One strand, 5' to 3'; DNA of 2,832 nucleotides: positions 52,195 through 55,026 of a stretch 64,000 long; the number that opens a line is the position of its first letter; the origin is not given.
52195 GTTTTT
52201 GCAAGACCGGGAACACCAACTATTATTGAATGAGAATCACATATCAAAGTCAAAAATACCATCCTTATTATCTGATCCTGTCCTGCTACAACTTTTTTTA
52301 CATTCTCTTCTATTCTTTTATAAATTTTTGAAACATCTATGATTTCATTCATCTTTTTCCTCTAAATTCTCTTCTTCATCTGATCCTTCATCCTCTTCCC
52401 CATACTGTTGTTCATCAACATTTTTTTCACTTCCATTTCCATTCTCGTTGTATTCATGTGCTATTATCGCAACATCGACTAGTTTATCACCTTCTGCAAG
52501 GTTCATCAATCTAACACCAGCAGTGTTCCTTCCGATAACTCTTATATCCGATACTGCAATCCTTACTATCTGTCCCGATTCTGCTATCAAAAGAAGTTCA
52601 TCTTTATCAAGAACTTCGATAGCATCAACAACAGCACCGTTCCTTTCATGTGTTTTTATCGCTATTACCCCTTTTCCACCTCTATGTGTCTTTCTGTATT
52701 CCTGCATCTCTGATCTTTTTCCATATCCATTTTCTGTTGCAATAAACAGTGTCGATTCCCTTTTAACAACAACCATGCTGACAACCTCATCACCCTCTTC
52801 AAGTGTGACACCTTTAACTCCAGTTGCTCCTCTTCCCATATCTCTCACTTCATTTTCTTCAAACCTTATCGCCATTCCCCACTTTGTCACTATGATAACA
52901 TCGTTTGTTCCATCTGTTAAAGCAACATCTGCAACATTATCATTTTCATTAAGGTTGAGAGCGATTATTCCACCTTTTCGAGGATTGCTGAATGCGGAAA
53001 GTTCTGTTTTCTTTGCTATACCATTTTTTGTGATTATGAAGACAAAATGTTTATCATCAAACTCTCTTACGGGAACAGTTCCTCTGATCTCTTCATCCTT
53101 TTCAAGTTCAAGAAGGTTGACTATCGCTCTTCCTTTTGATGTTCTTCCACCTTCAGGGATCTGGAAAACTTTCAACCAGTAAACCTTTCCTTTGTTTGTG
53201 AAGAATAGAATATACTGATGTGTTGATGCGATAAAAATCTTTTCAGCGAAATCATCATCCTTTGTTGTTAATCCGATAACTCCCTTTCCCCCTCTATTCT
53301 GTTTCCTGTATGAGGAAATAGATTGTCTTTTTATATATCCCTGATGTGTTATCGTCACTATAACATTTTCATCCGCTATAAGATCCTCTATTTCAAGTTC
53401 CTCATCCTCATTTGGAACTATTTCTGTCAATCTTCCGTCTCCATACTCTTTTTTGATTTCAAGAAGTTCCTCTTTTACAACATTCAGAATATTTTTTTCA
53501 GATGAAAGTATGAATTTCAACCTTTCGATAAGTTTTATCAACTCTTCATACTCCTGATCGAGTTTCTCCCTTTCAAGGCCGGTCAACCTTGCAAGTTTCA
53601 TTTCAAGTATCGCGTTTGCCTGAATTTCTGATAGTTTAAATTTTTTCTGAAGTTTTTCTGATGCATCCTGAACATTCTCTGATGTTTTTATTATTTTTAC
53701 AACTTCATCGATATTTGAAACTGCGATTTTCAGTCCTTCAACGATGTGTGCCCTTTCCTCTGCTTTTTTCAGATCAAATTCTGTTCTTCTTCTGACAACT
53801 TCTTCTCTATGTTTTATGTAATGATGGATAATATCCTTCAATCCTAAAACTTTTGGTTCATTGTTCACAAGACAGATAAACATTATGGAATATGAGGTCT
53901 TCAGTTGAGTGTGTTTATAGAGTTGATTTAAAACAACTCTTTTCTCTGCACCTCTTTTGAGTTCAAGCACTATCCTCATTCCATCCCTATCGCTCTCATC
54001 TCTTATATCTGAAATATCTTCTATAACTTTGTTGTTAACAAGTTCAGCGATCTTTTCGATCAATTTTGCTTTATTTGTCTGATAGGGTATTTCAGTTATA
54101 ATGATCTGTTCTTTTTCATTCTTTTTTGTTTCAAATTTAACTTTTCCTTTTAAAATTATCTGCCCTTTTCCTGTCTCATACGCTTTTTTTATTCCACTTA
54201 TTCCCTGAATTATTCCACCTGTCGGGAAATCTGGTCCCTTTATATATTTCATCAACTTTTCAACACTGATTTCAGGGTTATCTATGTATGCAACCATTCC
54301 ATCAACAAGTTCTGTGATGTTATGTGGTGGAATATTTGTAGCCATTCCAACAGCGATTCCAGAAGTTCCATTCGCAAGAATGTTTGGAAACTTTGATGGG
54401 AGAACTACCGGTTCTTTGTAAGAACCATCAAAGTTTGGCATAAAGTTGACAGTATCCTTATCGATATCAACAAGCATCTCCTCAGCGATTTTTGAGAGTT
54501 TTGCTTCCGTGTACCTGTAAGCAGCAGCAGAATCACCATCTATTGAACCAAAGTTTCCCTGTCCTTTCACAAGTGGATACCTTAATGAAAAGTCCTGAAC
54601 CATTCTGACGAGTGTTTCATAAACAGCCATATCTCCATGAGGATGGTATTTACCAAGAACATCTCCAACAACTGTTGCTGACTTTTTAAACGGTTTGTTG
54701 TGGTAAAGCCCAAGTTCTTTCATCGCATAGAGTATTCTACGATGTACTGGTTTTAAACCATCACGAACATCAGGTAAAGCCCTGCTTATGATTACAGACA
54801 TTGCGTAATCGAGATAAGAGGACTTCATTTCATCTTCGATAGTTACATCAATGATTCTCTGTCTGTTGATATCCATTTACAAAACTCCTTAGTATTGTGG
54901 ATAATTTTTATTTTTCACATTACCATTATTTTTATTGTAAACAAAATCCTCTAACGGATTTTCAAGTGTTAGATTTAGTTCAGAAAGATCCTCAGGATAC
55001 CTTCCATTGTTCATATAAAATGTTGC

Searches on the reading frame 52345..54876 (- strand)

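Call 5: search_protein_families(library=pfam, proteins=[window:52345-54876:-], max_evalue=0.01)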
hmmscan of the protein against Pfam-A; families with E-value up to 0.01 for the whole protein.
window:52345-54876:- (843 aa): 2 families
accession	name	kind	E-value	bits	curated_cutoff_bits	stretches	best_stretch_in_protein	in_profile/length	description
PF00521.26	DNA_topoisoIV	-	2.8e-173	577.2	31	1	32-471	1-431/432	DNA gyrase/topoisomerase IV, subunit A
PF03989.18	DNA_gyraseA_C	-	9.9e-79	259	27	6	659-705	2-48/48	DNA gyrase C-terminal domain, beta-propeller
